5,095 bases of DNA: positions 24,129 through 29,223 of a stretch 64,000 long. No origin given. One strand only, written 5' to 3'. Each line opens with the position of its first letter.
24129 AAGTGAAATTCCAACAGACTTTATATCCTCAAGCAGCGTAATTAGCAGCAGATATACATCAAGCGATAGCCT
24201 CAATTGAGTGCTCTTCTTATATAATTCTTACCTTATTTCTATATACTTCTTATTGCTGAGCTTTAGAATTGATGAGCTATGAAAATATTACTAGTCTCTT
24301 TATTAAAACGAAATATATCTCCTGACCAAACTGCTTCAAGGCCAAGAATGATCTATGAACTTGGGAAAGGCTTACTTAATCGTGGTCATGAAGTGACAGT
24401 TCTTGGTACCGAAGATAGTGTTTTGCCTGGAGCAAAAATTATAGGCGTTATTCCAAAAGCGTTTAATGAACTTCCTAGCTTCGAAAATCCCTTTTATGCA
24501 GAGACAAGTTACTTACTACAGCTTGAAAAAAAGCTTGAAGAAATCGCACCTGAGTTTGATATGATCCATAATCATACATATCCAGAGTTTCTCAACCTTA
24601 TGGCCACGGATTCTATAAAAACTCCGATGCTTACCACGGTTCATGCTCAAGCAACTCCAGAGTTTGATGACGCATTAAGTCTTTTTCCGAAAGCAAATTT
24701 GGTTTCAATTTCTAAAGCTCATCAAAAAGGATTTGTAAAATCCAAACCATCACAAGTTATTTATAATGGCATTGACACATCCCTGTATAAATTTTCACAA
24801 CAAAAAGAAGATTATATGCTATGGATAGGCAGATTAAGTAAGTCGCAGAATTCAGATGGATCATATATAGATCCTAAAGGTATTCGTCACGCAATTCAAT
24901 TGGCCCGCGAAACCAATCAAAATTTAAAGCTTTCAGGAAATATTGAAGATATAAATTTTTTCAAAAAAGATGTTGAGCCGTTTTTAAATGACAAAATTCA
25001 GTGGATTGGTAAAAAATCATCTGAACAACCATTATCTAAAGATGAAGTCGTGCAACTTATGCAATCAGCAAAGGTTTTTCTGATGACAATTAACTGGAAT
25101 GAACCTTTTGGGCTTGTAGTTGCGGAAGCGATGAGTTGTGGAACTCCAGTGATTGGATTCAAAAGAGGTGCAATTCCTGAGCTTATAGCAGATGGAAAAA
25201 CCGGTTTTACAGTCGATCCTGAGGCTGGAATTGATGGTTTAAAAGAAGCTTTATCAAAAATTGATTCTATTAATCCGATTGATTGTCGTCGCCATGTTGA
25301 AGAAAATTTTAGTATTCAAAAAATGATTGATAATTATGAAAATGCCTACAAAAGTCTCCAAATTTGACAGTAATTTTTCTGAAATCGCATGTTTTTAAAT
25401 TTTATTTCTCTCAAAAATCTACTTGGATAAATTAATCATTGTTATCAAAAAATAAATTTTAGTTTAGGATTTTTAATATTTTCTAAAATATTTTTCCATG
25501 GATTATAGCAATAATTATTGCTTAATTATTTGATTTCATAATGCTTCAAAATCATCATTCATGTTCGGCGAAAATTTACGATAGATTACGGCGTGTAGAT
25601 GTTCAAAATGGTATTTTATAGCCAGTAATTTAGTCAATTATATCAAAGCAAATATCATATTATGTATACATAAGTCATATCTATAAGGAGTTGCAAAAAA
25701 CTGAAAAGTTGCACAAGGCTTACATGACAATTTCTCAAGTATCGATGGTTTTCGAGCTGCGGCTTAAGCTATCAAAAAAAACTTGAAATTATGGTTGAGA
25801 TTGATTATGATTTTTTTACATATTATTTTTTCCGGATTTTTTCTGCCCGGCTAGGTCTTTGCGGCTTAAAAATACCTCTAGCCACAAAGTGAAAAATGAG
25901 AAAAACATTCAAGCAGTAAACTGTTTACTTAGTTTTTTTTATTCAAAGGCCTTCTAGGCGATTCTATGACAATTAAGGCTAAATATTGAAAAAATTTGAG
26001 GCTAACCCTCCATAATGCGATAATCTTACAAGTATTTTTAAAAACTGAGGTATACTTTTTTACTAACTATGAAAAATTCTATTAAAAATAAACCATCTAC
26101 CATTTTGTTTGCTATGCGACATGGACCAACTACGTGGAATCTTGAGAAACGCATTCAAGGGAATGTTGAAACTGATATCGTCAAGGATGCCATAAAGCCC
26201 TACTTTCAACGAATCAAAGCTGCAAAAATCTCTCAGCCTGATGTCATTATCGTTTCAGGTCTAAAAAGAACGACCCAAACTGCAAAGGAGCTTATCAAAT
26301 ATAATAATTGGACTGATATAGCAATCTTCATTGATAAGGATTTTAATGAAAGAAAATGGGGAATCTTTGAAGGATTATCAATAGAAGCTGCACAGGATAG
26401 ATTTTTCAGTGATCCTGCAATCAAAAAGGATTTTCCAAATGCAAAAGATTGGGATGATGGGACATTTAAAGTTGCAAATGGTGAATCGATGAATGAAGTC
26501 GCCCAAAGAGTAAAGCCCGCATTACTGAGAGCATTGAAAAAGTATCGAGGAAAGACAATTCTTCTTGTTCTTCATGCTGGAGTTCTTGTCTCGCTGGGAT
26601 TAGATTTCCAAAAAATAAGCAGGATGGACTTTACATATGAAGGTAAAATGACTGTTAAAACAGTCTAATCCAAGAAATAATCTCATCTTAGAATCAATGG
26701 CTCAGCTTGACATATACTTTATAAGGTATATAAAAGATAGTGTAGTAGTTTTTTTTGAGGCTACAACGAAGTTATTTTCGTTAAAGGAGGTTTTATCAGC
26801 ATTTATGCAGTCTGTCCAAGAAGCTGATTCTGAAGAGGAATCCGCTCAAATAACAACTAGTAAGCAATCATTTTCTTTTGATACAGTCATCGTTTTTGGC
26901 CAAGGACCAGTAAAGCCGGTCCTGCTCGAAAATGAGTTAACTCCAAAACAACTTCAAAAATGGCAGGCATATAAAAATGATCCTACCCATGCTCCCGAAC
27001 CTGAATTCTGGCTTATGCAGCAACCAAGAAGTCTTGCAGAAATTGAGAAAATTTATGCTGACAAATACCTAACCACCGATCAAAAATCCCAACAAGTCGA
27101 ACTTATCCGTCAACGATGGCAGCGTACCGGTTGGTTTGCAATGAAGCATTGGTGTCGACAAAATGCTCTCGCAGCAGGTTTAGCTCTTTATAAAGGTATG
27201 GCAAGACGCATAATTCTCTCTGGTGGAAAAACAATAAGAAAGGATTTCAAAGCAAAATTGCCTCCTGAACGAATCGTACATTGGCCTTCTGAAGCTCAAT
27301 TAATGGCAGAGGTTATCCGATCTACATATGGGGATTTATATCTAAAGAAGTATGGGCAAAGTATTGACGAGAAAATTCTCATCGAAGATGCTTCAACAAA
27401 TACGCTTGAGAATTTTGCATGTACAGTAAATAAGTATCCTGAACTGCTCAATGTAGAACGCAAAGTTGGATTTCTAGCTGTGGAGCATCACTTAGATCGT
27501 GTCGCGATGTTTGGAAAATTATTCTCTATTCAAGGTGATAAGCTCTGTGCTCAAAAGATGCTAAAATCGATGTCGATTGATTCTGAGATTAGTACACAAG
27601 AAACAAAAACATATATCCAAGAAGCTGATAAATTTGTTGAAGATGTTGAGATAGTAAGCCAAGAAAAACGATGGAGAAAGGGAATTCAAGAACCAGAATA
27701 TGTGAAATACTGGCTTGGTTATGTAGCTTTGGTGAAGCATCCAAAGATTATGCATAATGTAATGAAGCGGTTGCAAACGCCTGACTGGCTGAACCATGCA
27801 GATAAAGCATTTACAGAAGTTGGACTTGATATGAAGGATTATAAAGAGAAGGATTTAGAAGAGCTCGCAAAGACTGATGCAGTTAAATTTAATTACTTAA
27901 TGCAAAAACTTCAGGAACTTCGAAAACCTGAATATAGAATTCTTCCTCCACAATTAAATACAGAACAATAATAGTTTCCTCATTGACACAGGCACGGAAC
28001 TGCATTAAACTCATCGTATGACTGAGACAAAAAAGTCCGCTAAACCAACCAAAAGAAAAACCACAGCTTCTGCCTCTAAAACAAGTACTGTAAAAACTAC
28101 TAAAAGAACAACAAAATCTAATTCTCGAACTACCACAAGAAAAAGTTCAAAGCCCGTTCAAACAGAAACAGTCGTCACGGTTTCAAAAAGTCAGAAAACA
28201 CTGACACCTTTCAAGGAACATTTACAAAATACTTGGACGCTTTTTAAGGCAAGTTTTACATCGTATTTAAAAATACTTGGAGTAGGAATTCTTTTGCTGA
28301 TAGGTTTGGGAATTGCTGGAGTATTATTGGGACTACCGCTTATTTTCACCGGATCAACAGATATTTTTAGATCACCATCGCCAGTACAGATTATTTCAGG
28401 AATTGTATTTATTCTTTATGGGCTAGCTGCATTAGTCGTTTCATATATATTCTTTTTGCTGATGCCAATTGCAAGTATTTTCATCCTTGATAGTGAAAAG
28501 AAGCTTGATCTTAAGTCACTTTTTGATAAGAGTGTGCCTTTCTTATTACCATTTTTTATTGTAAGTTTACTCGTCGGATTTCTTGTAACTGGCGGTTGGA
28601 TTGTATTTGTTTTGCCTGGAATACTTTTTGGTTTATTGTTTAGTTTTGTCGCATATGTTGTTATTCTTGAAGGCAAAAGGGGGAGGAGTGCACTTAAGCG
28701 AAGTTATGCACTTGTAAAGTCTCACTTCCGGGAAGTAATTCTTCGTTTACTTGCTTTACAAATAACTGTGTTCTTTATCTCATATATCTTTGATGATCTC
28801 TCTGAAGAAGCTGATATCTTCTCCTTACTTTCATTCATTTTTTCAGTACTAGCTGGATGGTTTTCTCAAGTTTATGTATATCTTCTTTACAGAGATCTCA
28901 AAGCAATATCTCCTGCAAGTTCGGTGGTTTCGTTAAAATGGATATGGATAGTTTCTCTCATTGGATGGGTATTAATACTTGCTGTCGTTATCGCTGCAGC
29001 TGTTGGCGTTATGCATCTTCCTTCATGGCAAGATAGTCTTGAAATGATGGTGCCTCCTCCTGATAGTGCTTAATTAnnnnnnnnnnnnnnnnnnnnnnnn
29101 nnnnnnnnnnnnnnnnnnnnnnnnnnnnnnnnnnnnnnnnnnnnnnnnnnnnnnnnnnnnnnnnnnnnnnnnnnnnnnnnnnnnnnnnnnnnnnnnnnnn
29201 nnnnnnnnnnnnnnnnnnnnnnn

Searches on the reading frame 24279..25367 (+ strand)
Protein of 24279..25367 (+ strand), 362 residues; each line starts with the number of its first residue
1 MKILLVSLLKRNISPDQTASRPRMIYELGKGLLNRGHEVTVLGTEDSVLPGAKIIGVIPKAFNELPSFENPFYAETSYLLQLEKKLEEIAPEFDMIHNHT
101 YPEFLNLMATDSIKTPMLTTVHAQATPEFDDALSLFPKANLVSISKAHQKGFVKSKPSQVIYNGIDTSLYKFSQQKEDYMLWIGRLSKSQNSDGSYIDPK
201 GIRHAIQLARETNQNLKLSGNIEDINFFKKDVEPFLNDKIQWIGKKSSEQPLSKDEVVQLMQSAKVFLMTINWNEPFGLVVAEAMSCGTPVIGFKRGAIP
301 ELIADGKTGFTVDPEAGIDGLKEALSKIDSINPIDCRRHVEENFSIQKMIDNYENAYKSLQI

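Call 33: search_protein_families(library=pfam, proteins=[window:24279-25367:+], max_evalue=0.001)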
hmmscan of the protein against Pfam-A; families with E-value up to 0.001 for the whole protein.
window:24279-25367:+ (362 aa): 5 families
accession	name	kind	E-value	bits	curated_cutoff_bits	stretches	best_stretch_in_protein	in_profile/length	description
PF00534.26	Glycos_transf_1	-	6e-21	75.2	26.4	1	200-328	28-155/172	Glycosyl transferases group 1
PF13692.12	Glyco_trans_1_4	-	1.3e-16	61.6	27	1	213-327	33-138/142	Glycosyl transferases group 1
PF13439.12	Glyco_transf_4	-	8.4e-13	49.1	28.5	1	23-168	6-169/170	Glycosyltransferase Family 4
PF20706.3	GT4-conflict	-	0.0001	21.9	26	1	254-292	272-309/385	Family 4 Glycosyltransferase in conflict systems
PF13524.12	Glyco_trans_1_2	-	0.00059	20.2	25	1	213-325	14-108/144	Glycosyl transferase-like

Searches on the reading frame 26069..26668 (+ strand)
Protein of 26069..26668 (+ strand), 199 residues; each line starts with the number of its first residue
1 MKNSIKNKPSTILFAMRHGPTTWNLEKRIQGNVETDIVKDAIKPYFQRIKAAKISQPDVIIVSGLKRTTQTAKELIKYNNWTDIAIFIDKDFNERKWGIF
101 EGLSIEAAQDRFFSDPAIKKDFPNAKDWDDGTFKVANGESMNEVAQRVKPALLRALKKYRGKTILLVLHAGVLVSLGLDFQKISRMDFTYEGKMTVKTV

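Call 33: search_protein_families(library=pfam, proteins=[window:26069-26668:+], max_evalue=0.001)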
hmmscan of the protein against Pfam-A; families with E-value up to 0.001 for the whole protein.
window:26069-26668:+ (199 aa): 1 family
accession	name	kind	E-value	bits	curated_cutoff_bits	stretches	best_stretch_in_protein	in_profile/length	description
PF00300.27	His_Phos_1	-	8.7e-28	97.8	21.7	1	14-183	2-161/194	Histidine phosphatase superfamily (branch 1)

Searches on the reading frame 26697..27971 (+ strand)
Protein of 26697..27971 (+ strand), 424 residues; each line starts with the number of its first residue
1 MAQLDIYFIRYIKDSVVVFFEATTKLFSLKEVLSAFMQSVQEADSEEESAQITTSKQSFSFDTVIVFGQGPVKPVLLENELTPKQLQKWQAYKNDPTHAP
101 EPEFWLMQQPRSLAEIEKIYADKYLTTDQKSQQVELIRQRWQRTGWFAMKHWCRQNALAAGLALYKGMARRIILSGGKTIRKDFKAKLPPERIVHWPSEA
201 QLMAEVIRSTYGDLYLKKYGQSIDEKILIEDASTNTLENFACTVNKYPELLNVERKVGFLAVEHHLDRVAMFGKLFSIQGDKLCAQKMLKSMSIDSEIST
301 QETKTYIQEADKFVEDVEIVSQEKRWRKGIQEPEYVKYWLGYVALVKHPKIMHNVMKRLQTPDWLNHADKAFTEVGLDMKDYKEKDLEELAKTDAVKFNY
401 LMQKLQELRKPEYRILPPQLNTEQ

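Call 33: search_protein_families(library=pfam, proteins=[window:26697-27971:+], max_evalue=0.001)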
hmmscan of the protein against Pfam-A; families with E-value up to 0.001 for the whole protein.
window:26697-27971:+ (424 aa): 2 families
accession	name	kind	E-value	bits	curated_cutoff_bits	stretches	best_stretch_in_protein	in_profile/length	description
PF02698.23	DUF218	-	1.6e-06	28.5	27.6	1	155-274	14-101/133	DUF218 domain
PF18854.6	baeRF_family10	-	0.00031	21.5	27.1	1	112-190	35-113/143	Bacterial archaeo-eukaryotic release factor family 10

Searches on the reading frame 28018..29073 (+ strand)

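Call 33: search_protein_families(library=pfam, proteins=[window:28018-29073:+], max_evalue=0.001)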
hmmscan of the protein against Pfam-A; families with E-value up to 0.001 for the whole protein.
window:28018-29073:+ (351 aa): 0 families

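Call 44: search_protein_families(library=pfam, proteins=[window:28018-29073:+], max_evalue=1)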
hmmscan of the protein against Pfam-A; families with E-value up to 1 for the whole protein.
window:28018-29073:+ (351 aa): 5 families
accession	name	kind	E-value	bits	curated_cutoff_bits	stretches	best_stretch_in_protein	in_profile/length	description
PF10110.14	GPDPase_memb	-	0.002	17.4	29.6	0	177-299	149-291/321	Membrane domain of glycerophosphoryl diester phosphodiesterase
PF14257.11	DUF4349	-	0.13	12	27.7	1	50-104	155-211/213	Domain of unknown function (DUF4349)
PF19584.4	MCAfunc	-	0.28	11.3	35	1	224-268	56-97/143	MCAfunc domain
PF02322.20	Cyt_bd_oxida_II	-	0.39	10.5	35.6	1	86-325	119-296/302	Cytochrome bd terminal oxidase subunit II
PF06790.16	UPF0259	-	0.4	10.9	31.4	1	149-291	103-246/248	Uncharacterised protein family (UPF0259)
